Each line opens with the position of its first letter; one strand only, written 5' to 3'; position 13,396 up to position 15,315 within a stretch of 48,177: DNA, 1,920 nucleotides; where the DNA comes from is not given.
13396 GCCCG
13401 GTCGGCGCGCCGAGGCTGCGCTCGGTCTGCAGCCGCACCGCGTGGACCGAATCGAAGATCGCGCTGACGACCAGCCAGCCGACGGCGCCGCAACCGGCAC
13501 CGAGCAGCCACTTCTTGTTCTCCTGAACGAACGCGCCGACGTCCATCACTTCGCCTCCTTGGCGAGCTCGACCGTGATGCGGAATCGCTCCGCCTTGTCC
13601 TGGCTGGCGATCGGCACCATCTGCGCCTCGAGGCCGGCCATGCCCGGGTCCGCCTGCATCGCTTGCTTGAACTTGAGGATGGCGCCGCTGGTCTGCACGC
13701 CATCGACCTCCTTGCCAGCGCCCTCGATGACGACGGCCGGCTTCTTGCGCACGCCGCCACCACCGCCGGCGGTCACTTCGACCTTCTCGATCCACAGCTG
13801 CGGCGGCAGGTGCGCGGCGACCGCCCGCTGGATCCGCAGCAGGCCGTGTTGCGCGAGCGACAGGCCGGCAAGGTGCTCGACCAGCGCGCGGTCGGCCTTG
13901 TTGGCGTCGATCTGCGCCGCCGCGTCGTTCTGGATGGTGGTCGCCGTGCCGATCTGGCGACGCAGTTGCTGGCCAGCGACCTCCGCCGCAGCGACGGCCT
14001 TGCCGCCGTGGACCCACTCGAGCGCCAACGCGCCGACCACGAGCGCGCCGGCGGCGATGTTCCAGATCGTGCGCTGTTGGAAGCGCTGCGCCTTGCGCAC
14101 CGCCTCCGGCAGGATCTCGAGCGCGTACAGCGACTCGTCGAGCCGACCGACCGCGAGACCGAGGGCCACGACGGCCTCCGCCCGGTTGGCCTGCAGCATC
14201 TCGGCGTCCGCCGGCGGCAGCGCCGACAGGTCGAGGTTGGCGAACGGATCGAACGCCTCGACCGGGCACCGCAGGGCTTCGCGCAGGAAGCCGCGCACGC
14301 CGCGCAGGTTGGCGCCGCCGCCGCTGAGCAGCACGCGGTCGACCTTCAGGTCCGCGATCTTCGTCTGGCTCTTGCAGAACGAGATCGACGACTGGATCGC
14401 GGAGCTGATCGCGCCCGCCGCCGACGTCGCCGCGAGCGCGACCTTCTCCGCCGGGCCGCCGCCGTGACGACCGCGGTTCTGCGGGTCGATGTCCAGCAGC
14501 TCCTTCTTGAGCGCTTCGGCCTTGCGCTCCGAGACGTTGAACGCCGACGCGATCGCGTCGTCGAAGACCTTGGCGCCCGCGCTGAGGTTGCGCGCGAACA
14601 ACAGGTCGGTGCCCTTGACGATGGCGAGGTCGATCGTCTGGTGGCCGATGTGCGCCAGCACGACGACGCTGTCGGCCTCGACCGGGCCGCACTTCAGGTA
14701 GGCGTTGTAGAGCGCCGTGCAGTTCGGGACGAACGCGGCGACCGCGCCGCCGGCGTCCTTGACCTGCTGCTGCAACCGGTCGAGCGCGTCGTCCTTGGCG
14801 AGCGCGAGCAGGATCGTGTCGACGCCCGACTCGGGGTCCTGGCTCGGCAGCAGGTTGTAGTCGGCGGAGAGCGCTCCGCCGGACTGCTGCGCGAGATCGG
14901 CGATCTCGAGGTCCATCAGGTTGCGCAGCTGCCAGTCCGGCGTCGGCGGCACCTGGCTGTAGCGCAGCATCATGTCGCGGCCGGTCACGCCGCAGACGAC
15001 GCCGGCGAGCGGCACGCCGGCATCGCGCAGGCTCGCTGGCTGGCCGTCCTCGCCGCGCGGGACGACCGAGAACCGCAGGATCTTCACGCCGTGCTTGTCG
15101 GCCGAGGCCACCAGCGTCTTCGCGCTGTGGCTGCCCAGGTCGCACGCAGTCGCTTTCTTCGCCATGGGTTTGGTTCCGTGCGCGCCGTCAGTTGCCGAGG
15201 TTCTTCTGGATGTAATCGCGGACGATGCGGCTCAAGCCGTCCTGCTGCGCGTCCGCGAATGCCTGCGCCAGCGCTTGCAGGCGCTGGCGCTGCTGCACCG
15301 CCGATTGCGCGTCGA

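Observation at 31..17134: Ten-gene translationally coupled pseudopilus operon without motor, platform, secretin or peptidase genes in the window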

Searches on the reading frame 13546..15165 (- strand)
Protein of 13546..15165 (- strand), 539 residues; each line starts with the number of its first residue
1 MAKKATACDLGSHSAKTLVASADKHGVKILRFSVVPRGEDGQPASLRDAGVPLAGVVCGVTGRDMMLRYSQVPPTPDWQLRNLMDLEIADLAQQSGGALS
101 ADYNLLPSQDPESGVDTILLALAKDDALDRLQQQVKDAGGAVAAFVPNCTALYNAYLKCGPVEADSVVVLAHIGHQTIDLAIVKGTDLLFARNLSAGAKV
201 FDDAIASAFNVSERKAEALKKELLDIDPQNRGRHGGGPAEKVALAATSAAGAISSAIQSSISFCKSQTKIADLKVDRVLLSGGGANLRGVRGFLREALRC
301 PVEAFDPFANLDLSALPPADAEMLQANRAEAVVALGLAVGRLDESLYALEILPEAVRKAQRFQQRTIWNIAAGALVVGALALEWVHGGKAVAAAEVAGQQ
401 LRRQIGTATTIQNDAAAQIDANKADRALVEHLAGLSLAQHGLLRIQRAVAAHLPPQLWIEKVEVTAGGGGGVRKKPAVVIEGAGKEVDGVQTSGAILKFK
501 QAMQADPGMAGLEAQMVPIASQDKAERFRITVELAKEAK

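Call 7: search_protein_families(library=pfam, proteins=[window:13546-15165:-], max_evalue=0.1)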
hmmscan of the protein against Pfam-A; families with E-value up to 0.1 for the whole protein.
window:13546-15165:- (539 aa): 3 families
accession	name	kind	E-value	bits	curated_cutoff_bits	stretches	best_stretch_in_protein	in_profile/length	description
PF11104.14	PilM_2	-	1.9e-17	63.6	27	1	102-339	112-337/340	Type IV pilus assembly protein PilM;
PF14450.12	FtsA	-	1.2e-07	32.5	31.8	1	172-307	4-112/127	Cell division protein FtsA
PF06723.19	MreB_Mbl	-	0.00085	18.7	27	1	162-304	141-303/327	MreB/Mbl protein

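Call 8: search_protein_families(library=ncbifam, proteins=[window:13546-15165:-], max_evalue=0.1)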
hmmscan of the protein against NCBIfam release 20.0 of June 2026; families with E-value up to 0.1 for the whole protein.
window:13546-15165:- (539 aa): 5 families
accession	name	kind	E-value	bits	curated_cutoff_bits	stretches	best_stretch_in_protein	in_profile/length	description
NF045709.1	Amuc_1101_fam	equivalog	2.2e-39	135.8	650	1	56-475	72-484/608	Amuc_1101 family PilM-like pilus complex protein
TIGR01175.1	pilM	subfamily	2.6e-23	82.6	133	1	99-339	115-345/348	type IV pilus assembly protein PilM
TIGR01174.1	ftsA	equivalog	1.9e-08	33.8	175.85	1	123-303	155-343/371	cell division protein FtsA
NF010539.0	PRK13927.1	subfamily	0.0016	17.4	293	1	162-303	147-309/339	rod shape-determining protein MreB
NF010540.1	PRK13929.1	exception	0.0077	15.3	515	1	251-304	256-308/334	rod-share determining protein MreBH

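Call 15: find_homologous_proteins(query=window:13546-15165:-, max_evalue=0.00001)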
Query window:13546-15165:- (539 aa): 568 proteins with E <= 0.00001 among 8000 candidates; the best 120 are listed.
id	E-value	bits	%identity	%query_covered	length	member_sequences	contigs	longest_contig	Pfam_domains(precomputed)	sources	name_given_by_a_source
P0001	0.0e+0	1107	94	100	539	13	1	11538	PF14450.13,PF11104.15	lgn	-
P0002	0.0e+0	1050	90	100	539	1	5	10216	PF14450.13,PF11104.15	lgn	-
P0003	7.8e-295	996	86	100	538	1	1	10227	PF14450.13,PF11104.15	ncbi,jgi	jgi:type IV pilus assembly protein PilM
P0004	2.6e-278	942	80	100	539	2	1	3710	PF14450.13,PF11104.15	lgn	-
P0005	2.0e-275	932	79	100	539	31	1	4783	PF14450.13,PF11104.15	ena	-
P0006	1.1e-274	930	79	100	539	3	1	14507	PF14450.13,PF11104.15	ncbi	ncbi:MAG: pilus assembly protein PilM [Planctomycetota bacterium]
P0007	1.2e-261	887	76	100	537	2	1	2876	PF14450.13,PF11104.15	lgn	-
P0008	9.1e-255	864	74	100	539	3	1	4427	PF14450.13,PF11104.15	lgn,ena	-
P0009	2.9e-248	843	72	100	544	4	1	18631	PF14450.13,PF11104.15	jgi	jgi:Tfp pilus assembly PilM family ATPase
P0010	3.4e-248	842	72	100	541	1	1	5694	PF14450.13,PF11104.15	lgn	-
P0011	1.3e-245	834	72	99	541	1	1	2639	PF14450.13,PF11104.15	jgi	jgi:type IV pilus assembly protein PilM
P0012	7.3e-245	832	73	99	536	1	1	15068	PF06723.20,PF14450.13,PF11104.15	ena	-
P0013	2.5e-243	826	71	99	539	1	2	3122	PF06723.20,PF14450.13,PF11104.15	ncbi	-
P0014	2.8e-243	826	71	100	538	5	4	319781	PF06723.20,PF14450.13,PF11104.15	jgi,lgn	jgi:type IV pilus assembly protein PilM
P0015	4.0e-241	819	71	100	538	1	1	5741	PF14450.13,PF11104.15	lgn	-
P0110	1.2e-201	689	63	99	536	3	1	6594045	PF14450.13,PF11104.15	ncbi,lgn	ncbi:MAG: pilus assembly protein PilM [Planctomycetota bacterium]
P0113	7.6e-201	686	60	100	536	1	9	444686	PF14450.13,PF11104.15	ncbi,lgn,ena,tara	tara:strand:+ start:38140 stop:39750 length:1611 start_codon:yes stop_codon:yes gene_type:complete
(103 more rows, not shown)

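Call 16: find_encoding_contigs(protein=P0110, flank=10000, max_places=2)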
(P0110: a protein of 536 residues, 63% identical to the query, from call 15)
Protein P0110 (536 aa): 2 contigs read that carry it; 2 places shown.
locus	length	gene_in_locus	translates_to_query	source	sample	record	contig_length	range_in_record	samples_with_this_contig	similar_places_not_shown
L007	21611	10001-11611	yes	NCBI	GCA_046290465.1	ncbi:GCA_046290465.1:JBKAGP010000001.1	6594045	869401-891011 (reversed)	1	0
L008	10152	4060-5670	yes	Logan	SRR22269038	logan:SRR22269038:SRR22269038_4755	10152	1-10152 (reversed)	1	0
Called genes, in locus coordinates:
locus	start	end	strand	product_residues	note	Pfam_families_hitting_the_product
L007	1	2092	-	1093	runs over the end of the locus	PF00930:DPPIV_N (faint), PF26549:Tricorn_N, PF26549:Tricorn_N, PF26550:Tricorn_2nd, PF07676:PD40, PF14684:Tricorn_C1, PF14685:PDZ_Tricorn, PF03572:Peptidase_S41, +2 more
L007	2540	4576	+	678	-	-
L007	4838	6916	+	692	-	-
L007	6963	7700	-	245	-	PF20260:PUA_4, PF04452:Methyltrans_RNA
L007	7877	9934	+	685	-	PF16697:Yop-YscD_cpl, PF00498:FHA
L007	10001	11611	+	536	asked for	PF11104:PilM_2, PF14450:FtsA (weak)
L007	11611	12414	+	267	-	-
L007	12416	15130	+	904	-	PF13432:TPR_16 (weak), PF14559:TPR_19 (weak), PF00515:TPR_1 (weak), PF12895:ANAPC3 (weak), PF13371:TPR_9 (weak), PF13424:TPR_12 (weak), PF14559:TPR_19 (weak), PF13431:TPR_17 (weak), +5 more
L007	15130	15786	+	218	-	PF07963:N_methyl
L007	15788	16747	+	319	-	-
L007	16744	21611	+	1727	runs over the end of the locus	-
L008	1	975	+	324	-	?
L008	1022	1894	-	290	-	PF20260:PUA_4, PF04452:Methyltrans_RNA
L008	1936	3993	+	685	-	PF16697:Yop-YscD_cpl, PF00498:FHA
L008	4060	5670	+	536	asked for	PF11104:PilM_2, PF14450:FtsA (weak)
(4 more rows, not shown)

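Call 17: find_encoding_contigs(protein=P0113, flank=10000, max_places=2)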
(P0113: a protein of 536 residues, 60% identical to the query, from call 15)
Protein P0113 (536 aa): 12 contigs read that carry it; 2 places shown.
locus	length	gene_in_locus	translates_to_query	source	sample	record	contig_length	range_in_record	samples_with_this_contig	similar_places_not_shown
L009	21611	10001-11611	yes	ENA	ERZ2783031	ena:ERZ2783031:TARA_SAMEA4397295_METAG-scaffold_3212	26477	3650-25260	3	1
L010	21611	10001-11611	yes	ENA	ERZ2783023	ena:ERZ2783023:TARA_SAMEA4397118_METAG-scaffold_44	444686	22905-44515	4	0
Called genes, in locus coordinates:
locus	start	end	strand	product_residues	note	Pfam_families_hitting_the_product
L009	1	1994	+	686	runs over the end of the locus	-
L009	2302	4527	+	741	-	-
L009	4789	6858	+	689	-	-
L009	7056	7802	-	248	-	PF20260:PUA_4, PF04452:Methyltrans_RNA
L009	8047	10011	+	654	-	PF16697:Yop-YscD_cpl, PF00498:FHA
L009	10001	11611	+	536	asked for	PF11104:PilM_2, PF14450:FtsA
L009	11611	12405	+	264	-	-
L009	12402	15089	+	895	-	PF13432:TPR_16 (faint), PF13428:TPR_14 (faint), PF00515:TPR_1 (faint), PF07719:TPR_2 (faint), PF13181:TPR_8 (faint), PF13371:TPR_9 (faint), PF13424:TPR_12 (faint), PF14559:TPR_19 (faint), +4 more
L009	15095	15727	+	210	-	PF07963:N_methyl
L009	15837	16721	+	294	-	-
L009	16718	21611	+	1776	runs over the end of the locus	-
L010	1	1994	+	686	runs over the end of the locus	-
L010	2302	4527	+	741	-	-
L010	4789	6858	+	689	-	-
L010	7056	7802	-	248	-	PF20260:PUA_4, PF04452:Methyltrans_RNA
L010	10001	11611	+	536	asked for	PF11104:PilM_2, PF14450:FtsA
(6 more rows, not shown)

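Call 69: search_protein_representatives(protein=window:13546-15165:-)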
Query: 539 residues. Proteins with E-value up to 0.001 (for the whole library): 3729; up to 1e-10: 854; up to 1e-30: 196. The best 150 are listed.
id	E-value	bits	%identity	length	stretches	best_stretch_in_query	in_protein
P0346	7.0e-151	519.8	53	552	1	1-495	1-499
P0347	6.2e-106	371.6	43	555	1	1-469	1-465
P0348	7.9e-100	351.5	67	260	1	278-539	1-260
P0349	4.8e-99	348.9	39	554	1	1-514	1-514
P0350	5.6e-96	338.8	42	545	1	5-489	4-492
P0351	2.0e-95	336.9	41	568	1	1-535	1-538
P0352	8.0e-89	315.2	41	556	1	1-467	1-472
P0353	1.1e-87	311.4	37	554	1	46-511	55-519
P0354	3.6e-84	299.8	42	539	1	18-506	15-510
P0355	1.4e-81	291.2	40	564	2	34-468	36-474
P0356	1.5e-81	291.1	38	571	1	1-464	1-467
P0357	2.3e-81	290.6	39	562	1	1-509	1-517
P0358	1.4e-79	284.7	38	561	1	1-489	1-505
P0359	1.4e-79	284.7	37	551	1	43-491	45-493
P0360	1.4e-79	284.7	37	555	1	1-472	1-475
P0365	5.4e-76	272.8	35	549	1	55-524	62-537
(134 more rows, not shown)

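Call 77: find_related_loci(query=A11, collection=metagenome_contigs, flank=10000)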
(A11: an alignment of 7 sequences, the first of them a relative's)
Query A11 (554 aa) in metagenome_contigs; peptide patterns used: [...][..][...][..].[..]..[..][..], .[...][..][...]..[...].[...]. (x = any residue, [..] = any of these).
492 stretches matched a pattern; 133 encode a relative of the query (tblastn E <= 1e-3); the best 80 are kept; 80 distinct loci.
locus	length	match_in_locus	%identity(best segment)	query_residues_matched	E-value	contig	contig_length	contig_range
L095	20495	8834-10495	100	1-554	0e+0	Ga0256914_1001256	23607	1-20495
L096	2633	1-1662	77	2-554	0e+0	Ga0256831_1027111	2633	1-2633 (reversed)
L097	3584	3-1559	52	3-540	6e-162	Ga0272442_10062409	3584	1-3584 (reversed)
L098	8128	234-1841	41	1-541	3e-112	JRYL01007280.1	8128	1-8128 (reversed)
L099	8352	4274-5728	42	1-491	1e-110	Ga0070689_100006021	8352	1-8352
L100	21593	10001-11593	39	6-541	4e-110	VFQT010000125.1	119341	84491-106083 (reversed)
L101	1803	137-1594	41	1-491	1e-114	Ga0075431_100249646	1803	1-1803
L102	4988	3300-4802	39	1-507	4e-107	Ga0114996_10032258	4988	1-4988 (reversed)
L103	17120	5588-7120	39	1-510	1e-105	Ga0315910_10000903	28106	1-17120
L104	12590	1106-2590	40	1-501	3e-102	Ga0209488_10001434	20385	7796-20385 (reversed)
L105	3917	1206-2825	38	1-543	2e-103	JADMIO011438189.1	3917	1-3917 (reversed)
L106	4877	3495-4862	43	11-464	2e-102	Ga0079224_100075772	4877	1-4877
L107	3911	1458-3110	39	1-546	3e-102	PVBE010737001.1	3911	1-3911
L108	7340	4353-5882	40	1-509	3e-100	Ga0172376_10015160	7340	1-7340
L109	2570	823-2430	40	1-543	1e-103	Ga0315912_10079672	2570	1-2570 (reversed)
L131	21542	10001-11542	37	1-513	1e-93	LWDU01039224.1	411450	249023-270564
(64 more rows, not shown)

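Call 83: search_protein_families(library=pfam, proteins=[L131:31-744:+, L131:1755-3254:+, L131:3282-4493:+, L131:4490-5941:+, L131:5871-6791:+, L131:6807-7712:+, L131:8080-9987:+], max_evalue=0.001)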
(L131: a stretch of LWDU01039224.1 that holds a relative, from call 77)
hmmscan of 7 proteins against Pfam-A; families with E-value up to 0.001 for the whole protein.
L131:31-744:+ (237 aa): 0 families

L131:1755-3254:+ (499 aa): 1 family
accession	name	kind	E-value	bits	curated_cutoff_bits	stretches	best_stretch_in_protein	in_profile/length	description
PF13400.11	Tad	-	2.5e-05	25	22.3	1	23-65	1-42/47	Putative Flp pilus-assembly TadE/G-like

L131:3282-4493:+ (403 aa): 4 families
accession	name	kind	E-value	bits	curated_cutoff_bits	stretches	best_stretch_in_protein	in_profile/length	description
PF13614.12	AAA_31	-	2.2e-16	60.8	27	1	141-304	2-168/177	AAA domain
PF01656.29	CbiA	-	5.5e-06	26.8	25.4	1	143-292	1-54/125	CobQ/CobB/MinD/ParA nucleotide binding domain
PF09140.17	MipZ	-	0.00029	20.7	20.7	0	142-279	2-125/262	ATPase MipZ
PF10609.15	ParA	-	0.00081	19.3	27.1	0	141-181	4-43/246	NUBPL iron-transfer P-loop NTPase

L131:4490-5941:+ (483 aa): 4 families
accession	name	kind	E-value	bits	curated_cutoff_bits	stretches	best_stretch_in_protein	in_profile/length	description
PF00437.27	T2SSE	-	1.8e-62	211.6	24.9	1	127-401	4-273/370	Type II/IV secretion system protein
PF13555.12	AAA_29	-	0.00022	21.3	27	1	251-275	19-43/61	P-loop containing region of AAA domain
PF13191.12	AAA_16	-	0.0003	21.8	32.6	1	255-350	25-120/167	AAA ATPase domain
PF00005.33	ABC_tran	-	0.00068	20.7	25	0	249-290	6-47/137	ABC transporter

L131:5871-6791:+ (306 aa): 1 family
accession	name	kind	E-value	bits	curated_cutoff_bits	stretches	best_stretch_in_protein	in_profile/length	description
PF00482.28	T2SSF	-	4.7e-15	56.1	25.2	1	140-261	3-121/125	Type II secretion system (T2SS), protein F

L131:6807-7712:+ (301 aa): 1 family
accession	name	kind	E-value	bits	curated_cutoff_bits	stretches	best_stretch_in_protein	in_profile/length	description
PF00482.28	T2SSF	-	1.5e-15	57.7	25.2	1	156-283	2-124/125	Type II secretion system (T2SS), protein F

L131:8080-9987:+ (635 aa): 2 families
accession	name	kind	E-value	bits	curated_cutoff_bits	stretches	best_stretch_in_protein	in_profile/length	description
PF00498.31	FHA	-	1.1e-17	64.6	20.7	1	26-89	1-67/67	FHA domain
PF16697.10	Yop-YscD_cpl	-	2.5e-14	53.8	33.2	1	8-96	1-91/94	Inner membrane component of T3SS, cytoplasmic domain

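Call 101: search_solved_structures(query=A12, max_evalue=0.01)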
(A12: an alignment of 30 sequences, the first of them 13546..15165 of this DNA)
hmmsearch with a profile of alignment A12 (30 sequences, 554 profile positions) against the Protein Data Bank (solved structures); distinct sequences matched with E-value up to 0.01: 15.
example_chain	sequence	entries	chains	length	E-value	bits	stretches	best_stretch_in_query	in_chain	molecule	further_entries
3jc8_Ma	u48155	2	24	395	2.8e-38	135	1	5-346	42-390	Type IV pilus biogenesis protein PilM | PilM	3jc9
2ych_A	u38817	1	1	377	5.4e-36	127.5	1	5-347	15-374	COMPETENCE PROTEIN PILM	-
5eou_A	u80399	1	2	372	8.7e-23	83.9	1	2-357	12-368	Type 4 fimbrial biogenesis protein PilM,Type 4 fimbrial biogenesis protein PilN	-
5eox_A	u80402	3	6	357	1.4e-21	80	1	2-345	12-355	Type 4 fimbrial biogenesis protein PilM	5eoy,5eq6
3wt0_A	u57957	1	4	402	7.8e-11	44.5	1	167-312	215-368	Cell division protein FtsA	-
4czf_A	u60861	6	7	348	2.4e-10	42.8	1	171-310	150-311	ROD SHAPE-DETERMINING PROTEIN MREB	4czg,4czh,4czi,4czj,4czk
4cze_A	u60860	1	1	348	2.4e-10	42.8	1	171-310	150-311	ROD SHAPE-DETERMINING PROTEIN MREB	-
4czl_A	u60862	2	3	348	2.9e-10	42.6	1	171-310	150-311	ROD SHAPE-DETERMINING PROTEIN MREB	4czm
3wqt_A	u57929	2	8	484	3e-09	39.2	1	167-312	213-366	Cell division protein FtsA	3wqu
7q6f_A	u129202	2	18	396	6.9e-08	34.7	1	130-313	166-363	Cell division protein FtsA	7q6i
7q6g_A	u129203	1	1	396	1.4e-06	30.4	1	130-308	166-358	Cell division protein FtsA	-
3jc8_Na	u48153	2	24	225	1.4e-06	30.4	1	352-472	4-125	PilN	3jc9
7q6d_A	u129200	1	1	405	4.8e-05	25.4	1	136-304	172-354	Cell division protein FtsA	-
1jce_A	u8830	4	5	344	0.00017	23.5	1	167-306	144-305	ROD SHAPE-DETERMINING PROTEIN MREB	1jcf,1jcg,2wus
7bvy_A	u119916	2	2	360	0.00017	23.5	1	172-235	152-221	Cell shape determining protein MreB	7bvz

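Call 104: search_protein_families(library=ncbifam, alignment_id=A12, max_evalue=0.00001)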
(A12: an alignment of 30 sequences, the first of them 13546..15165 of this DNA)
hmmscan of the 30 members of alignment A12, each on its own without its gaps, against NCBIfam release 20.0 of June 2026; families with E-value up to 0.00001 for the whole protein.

A. member 1, window:13546-15165:- (539 aa): 3 families
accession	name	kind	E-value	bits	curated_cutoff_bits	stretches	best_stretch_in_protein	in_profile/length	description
NF045709.1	Amuc_1101_fam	equivalog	2.2e-39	135.8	650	1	56-475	72-484/608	Amuc_1101 family PilM-like pilus complex protein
TIGR01175.1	pilM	subfamily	2.6e-23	82.6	133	1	99-339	115-345/348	type IV pilus assembly protein PilM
TIGR01174.1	ftsA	equivalog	1.9e-08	33.8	175.85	1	123-303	155-343/371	cell division protein FtsA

B. families by the number of members that match (of 30 scanned): 7 families
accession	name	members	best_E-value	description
NF045709.1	Amuc_1101_fam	30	1.6e-49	Amuc_1101 family PilM-like pilus complex protein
TIGR01175.1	pilM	30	2.2e-33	type IV pilus assembly protein PilM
TIGR01174.1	ftsA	25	4.8e-12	cell division protein FtsA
NF010539.0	PRK13927.1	6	1.8e-07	rod shape-determining protein MreB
TIGR00904.1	mreB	5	3.3e-08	MreB/Mrl family cell shape determining protein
NF010540.1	PRK13929.1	3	1.8e-07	rod-share determining protein MreBH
NF011660.0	PRK15080.1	2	9.7e-07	ethanolamine utilization protein EutJ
